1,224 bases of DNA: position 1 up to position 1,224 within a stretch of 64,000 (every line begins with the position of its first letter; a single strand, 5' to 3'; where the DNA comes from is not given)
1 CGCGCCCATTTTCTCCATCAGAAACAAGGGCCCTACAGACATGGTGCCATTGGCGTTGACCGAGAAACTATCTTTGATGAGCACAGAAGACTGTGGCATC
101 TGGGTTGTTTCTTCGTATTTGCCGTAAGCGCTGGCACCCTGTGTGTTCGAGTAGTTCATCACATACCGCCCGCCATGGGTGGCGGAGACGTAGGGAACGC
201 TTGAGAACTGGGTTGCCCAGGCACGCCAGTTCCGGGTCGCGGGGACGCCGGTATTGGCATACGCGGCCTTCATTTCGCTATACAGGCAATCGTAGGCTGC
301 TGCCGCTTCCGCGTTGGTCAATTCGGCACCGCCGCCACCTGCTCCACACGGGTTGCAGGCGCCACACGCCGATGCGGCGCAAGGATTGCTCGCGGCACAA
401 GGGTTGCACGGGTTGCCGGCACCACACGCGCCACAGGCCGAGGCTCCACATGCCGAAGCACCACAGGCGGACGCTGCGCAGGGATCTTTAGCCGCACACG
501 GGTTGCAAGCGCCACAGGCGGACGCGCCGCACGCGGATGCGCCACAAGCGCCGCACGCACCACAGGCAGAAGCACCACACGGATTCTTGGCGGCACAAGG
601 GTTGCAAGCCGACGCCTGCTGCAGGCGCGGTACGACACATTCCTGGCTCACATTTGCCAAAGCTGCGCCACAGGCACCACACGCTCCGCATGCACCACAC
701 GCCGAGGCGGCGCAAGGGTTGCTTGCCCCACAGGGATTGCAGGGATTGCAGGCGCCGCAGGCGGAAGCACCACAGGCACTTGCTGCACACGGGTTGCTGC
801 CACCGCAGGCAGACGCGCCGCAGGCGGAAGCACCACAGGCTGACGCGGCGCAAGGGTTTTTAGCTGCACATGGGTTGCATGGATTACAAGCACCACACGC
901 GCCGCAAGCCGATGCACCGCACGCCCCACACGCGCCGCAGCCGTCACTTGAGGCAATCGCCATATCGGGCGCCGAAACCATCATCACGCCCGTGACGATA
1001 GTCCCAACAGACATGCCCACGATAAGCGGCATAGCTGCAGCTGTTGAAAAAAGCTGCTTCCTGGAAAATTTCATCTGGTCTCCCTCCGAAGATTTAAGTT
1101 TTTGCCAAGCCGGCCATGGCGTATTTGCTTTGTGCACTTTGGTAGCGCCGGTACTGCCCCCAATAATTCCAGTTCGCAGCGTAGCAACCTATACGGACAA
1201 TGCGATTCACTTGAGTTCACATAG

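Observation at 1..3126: Exported cysteine-ladder proteins plus an exported FGE-family enzyme: candidate undescribed periplasmic thiol/metal or peptide-modification system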

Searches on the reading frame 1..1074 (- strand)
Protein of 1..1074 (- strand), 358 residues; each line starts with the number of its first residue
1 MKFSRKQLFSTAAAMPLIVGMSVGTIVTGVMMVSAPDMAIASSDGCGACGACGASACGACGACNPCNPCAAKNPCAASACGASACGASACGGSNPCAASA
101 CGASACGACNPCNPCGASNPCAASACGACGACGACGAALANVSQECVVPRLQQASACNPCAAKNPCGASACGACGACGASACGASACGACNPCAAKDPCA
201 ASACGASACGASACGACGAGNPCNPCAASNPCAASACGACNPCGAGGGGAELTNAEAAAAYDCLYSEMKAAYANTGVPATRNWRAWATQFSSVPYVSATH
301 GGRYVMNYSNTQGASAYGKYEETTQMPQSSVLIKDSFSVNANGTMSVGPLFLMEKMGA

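Call 4: search_protein_families(library=pfam, proteins=[window:1-1074:-], max_evalue=0.1)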
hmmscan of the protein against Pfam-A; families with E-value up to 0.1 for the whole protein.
window:1-1074:- (358 aa): 0 families

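Call 5: search_protein_families(library=ncbifam, proteins=[window:1-1074:-], max_evalue=0.1)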
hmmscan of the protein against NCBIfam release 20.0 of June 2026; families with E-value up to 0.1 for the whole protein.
window:1-1074:- (358 aa): 0 families

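Call 61: predict_structure(alignment_id=A4)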
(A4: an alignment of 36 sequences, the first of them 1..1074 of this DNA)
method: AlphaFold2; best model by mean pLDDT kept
length: 358 residues; sequences in the alignment: 36
mean_pLDDT: 58.3   pTM: 0.50
mean pLDDT of the five models: 58.3, 57.6, 57.0, 55.8, 55.6
residues with pLDDT >= 90: 95; 70-90: 31; 50-70: 17; < 50: 215
segments of 3 or more residues with pLDDT < 50: 1-138, 164-183, 186-192, 199-218, 220-247
pLDDT, mean of each block of 10 residues (from residue 1): 41 38 39 36 31 34 38 36 35 36 36 35 36 41 95 87 50 42 48 48 43 44 45 41 50 97 96 90 90 93 94 80 82 95 95 92
secondary structure, 60 per line:
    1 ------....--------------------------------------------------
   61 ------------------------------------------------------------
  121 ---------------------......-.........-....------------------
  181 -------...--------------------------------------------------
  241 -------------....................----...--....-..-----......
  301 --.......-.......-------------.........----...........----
elements in order: H7-10 E142-147 H149-157 H159-162 H254-273 H283-286 E295-297 E303-309 H311-317 E331-339 E344-354
